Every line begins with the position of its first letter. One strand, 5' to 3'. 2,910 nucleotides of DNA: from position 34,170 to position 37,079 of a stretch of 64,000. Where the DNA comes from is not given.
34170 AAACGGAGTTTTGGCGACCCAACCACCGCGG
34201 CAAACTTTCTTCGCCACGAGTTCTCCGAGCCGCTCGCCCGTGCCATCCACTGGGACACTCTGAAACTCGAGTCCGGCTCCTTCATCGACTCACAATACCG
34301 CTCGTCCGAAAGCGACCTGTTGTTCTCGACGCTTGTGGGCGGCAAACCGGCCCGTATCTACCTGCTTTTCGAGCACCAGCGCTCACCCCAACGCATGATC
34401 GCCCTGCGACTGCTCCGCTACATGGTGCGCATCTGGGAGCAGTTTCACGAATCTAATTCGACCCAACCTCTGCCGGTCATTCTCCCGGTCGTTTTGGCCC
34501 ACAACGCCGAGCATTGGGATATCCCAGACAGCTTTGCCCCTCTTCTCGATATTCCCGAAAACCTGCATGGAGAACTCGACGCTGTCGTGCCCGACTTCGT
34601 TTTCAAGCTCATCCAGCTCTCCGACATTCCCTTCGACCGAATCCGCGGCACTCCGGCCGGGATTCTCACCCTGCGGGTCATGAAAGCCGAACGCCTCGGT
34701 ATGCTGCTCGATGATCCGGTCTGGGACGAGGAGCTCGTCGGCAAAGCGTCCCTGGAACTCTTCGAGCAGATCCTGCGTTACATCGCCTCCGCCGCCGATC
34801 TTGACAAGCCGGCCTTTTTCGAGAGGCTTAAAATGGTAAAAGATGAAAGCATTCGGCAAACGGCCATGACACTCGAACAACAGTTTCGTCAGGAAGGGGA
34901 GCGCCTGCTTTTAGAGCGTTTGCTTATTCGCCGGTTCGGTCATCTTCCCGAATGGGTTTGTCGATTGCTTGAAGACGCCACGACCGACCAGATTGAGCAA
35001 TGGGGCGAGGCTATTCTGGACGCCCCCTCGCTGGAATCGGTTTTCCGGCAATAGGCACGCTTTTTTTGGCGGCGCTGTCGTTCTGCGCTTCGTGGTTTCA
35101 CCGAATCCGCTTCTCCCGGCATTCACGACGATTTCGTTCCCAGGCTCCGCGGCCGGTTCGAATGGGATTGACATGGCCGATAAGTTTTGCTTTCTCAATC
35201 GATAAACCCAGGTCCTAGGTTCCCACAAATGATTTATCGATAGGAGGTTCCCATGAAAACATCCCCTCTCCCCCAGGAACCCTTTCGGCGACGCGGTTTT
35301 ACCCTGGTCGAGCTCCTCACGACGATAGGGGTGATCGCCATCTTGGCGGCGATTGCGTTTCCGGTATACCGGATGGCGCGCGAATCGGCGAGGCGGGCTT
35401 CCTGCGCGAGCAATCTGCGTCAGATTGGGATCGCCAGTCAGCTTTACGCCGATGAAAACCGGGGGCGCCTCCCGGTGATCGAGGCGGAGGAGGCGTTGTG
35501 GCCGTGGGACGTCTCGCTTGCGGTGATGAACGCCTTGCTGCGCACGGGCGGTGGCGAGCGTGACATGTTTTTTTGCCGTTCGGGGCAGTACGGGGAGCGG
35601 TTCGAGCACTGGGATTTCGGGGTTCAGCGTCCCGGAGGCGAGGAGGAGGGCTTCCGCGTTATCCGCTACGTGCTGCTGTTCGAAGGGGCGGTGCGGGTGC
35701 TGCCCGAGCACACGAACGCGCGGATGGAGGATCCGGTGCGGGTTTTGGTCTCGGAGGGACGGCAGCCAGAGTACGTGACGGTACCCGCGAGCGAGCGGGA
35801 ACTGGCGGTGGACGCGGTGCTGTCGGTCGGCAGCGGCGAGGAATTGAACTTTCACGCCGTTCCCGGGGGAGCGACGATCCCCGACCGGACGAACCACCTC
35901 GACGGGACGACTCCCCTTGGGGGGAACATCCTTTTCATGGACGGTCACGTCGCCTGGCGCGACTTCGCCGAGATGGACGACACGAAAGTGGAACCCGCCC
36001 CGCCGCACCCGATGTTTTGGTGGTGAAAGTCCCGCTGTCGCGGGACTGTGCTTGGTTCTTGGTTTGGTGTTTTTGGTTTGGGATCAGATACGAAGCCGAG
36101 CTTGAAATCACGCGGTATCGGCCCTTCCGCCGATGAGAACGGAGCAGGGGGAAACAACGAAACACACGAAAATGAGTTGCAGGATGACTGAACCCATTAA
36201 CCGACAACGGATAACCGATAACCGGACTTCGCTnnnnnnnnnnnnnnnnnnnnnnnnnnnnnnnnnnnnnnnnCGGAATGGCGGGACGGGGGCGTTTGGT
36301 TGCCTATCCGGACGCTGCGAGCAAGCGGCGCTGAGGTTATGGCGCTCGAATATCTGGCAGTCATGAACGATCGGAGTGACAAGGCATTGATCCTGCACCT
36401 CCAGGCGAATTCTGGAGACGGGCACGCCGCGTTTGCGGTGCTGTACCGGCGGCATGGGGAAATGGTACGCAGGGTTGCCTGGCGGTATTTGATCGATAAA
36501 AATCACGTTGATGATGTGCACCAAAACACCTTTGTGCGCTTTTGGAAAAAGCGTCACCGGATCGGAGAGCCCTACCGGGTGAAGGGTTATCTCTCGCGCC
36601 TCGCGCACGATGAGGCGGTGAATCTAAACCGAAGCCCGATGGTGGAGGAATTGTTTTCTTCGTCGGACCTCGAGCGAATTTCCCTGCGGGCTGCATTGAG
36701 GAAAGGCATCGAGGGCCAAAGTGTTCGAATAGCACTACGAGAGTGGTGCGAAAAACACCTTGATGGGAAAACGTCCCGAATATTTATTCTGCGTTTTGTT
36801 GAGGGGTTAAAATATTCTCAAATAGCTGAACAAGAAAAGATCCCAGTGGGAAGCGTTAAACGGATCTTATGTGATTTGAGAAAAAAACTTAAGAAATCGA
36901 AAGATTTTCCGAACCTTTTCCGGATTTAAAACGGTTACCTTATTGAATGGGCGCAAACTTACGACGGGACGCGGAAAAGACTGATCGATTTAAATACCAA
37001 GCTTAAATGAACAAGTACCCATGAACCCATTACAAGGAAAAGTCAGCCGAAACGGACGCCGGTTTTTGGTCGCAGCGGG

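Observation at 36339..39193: AT-rich four-gene module: ECF sigma, MauE-like CGC membrane protein, 390-aa bitopic orphan, 10-Cys exported protein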

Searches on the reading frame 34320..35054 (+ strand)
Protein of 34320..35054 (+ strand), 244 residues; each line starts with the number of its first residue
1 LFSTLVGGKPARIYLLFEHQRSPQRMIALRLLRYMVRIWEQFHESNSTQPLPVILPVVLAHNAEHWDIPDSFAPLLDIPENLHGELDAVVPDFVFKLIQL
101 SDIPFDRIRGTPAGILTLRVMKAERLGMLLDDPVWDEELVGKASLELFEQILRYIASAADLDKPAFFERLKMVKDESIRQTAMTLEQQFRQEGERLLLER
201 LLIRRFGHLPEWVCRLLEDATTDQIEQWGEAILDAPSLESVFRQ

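Call 3: search_protein_families(library=pfam, proteins=[window:34320-35054:+], max_evalue=1)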
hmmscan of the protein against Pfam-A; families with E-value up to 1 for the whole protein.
window:34320-35054:+ (244 aa): 2 families
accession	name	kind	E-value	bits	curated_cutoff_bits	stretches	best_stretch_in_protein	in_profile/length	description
PF04754.18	Transposase_31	-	8.9e-24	84.6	21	1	6-123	64-175/203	Putative transposase, YhgA-like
PF14261.11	DUF4351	-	5e-08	33.3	25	1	187-239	1-53/59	Domain of unknown function (DUF4351)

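Call 4: search_protein_families(library=ncbifam, proteins=[window:34320-35054:+], max_evalue=1)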
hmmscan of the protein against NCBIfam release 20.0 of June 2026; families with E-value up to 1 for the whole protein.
window:34320-35054:+ (244 aa): 3 families
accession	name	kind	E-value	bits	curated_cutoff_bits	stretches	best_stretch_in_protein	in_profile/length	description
NF007361.0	PRK09857.1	equivalog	5.9e-06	26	583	1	9-108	73-167/292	recombination-promoting nuclease RpnA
NF007418.0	PRK09956.1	equivalog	0.0013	17.8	583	1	12-75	76-137/308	ISNCY family transposase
TIGR01784.1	T_den_put_tspse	subfamily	0.014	15.3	52.1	1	12-59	64-109/273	Rpn family recombination-promoting nuclease/putative transposase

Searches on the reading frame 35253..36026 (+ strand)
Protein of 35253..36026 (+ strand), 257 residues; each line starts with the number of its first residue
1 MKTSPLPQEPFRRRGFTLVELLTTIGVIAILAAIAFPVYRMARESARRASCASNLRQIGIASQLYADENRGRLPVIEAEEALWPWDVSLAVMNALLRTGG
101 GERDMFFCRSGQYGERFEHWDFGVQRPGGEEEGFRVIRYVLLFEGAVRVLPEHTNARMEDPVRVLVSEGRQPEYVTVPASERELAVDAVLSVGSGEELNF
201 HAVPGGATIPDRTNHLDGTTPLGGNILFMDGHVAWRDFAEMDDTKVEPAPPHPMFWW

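Call 3: search_protein_families(library=pfam, proteins=[window:35253-36026:+], max_evalue=1)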
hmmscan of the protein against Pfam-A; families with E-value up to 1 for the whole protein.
window:35253-36026:+ (257 aa): 3 families
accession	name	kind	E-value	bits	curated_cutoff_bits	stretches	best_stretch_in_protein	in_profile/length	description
PF07596.16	SBP_bac_10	-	1.9e-07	31.9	23.3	1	42-70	3-31/268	Protein of unknown function (DUF1559)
PF07963.17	N_methyl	-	3.1e-07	30.1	21.2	1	12-36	3-27/27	Prokaryotic N-terminal methylation motif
PF12669.12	FeoB_associated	-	0.21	12.3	27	1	24-53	2-31/44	FeoB-associated Cys-rich membrane protein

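Call 4: search_protein_families(library=ncbifam, proteins=[window:35253-36026:+], max_evalue=1)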
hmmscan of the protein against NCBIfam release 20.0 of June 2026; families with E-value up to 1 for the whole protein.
window:35253-36026:+ (257 aa): 14 families
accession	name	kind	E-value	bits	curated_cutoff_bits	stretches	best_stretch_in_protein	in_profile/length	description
TIGR02532.1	IV_pilin_GFxxxE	domain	7.3e-07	28.8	16.3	1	13-35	1-23/24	prepilin-type N-terminal cleavage/methylation domain-containing protein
NF007862.0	PRK10574.1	equivalog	2.7e-06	27.6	138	1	12-41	3-32/145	prepilin peptidase-dependent pilin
NF041775.1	typeIV_PilA_Myxo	equivalog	6.1e-06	26.4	400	1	12-63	9-60/214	type IV pilin protein PilA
TIGR01710.1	typeII_sec_gspG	equivalog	0.00015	21.8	88.85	1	14-69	1-56/134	type II secretion system major pseudopilin GspG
TIGR02596.1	TIGR02596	subfamily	0.00076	19.6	70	1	16-70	1-56/196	Verru_Chthon cassette protein D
NF007800.0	PRK10506.1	equivalog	0.0024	17.7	158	1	12-83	7-79/163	prepilin peptidase-dependent protein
NF040999.1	pilin_ComGC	equivalog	0.0025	17.9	75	1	14-66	2-54/84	competence type IV pilus major pilin ComGC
TIGR04294.2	pre_pil_HX9DG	domain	0.0044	16.8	19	1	222-235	7-20/22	H-X9-DG-CTERM domain-containing protein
TIGR01708.2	typeII_sec_gspH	equivalog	0.021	14.8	80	1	14-47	2-35/169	type II secretion system minor pseudopilin GspH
TIGR01711.1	gspJ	equivalog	0.043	13.6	64.85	1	14-41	1-28/192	type II secretion system minor pseudopilin GspJ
TIGR02599.1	TIGR02599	subfamily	0.047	12.9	256.5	1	15-51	1-37/361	Verru_Chthon cassette protein C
NF038303.1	EPS_HpsB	equivalog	0.064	13.2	150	1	14-52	3-44/211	hormogonium polysaccharide secretion pseudopilin HpsB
NF005603.0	PRK07340.1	equivalog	0.14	11.4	266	1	134-196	13-75/307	delta(1)-pyrroline-2-carboxylate reductase family protein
NF040982.1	ComGD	equivalog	0.27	11.6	70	1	14-39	2-27/139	competence type IV pilus minor pilin ComGD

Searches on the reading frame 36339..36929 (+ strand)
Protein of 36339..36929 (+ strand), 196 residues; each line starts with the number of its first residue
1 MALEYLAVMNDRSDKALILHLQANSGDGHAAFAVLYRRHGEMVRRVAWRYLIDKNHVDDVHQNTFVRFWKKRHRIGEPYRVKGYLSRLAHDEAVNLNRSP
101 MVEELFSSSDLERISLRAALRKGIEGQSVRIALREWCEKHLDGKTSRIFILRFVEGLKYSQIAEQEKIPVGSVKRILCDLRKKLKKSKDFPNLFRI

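Call 3: search_protein_families(library=pfam, proteins=[window:36339-36929:+], max_evalue=1)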
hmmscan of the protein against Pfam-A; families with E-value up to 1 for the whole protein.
window:36339-36929:+ (196 aa): 5 families
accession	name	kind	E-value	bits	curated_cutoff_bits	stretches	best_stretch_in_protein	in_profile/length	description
PF04542.20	Sigma70_r2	-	2.2e-10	40.6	24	1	35-96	1-64/71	Sigma-70 region 2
PF08281.18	Sigma70_r4_2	-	5.5e-09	36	25.7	1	140-184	10-54/54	Sigma-70, region 4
PF04545.22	Sigma70_r4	-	2.9e-06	27.1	24.1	1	140-186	4-50/50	Sigma-70, region 4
PF13384.12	HTH_23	-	0.046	14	24.6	1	150-179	11-40/50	Homeodomain-like domain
PF16234.10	DUF4892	-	0.094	12.6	28.8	0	85-127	11-53/183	Domain of unknown function (DUF4892)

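Call 4: search_protein_families(library=ncbifam, proteins=[window:36339-36929:+], max_evalue=1)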
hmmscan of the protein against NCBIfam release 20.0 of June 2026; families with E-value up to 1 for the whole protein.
window:36339-36929:+ (196 aa): 75 families (the best 25 are shown)
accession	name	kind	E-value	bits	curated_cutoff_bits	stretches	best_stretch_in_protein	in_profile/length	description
TIGR02937.1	sigma70-ECF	superfamily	1.7e-20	73.3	42.9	1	31-186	2-163/165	sigma-70 family RNA polymerase sigma factor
TIGR02985.1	Sig70_bacteroi1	subfamily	2.4e-19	70.1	126.4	1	31-186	2-160/162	RNA polymerase sigma-70 factor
NF009172.0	PRK12519.1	subfamily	4.5e-17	62.2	222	1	8-186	10-191/194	RNA polymerase sigma factor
NF058625.1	sigma_PG0214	equivalog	2.6e-15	56.6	130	1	43-186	17-159/170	GFO_1088 family ECF-type sigma factor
TIGR02983.1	SigE-fam_strep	subfamily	4.5e-14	52.7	141.55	1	28-185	4-155/162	SigE family RNA polymerase sigma factor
NF009171.0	PRK12518.1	equivalog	7.6e-14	51.9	208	1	11-186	11-182/191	RNA polymerase sigma factor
TIGR02989.1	Sig-70_gvs1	subfamily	3.9e-13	49.6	124.55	1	31-185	2-155/158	RNA polymerase sigma-70 factor, Rhodopirellula/Verrucomicrobium family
NF009166.1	PRK12513.1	equivalog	3.4e-12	46.5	206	1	9-177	4-175/193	RNA polymerase sigma factor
NF008888.0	PRK11922.1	equivalog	7.4e-12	45.4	204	1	13-186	16-194/231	RNA polymerase sigma factor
NF007223.0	PRK09641.1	equivalog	2.5e-11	43.8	209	1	24-186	13-182/187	RNA polymerase sigma factor SigW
NF009186.0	PRK12534.1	equivalog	7.9e-11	42.1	267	1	21-185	16-182/187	RNA polymerase sigma factor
TIGR02939.1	RpoE_Sigma70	equivalog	1.1e-10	41.9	236.15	1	12-177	5-175/190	RNA polymerase sigma factor RpoE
NF007227.0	PRK09645.1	subfamily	1.7e-10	41.1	202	1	27-175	10-157/177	sigma-70 family RNA polymerase sigma factor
NF004113.0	PRK05602.1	equivalog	2e-10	40.6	208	1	8-186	26-199/211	RNA polymerase sigma factor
NF009189.0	PRK12537.1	equivalog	2e-10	40.4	261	1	22-175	15-168/182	RNA polymerase sigma factor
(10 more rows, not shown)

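Call 54: search_protein_families(library=padloc, proteins=[window:36339-36929:+], max_evalue=0.1)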
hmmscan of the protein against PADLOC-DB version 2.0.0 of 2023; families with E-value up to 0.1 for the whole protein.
window:36339-36929:+ (196 aa): 0 families
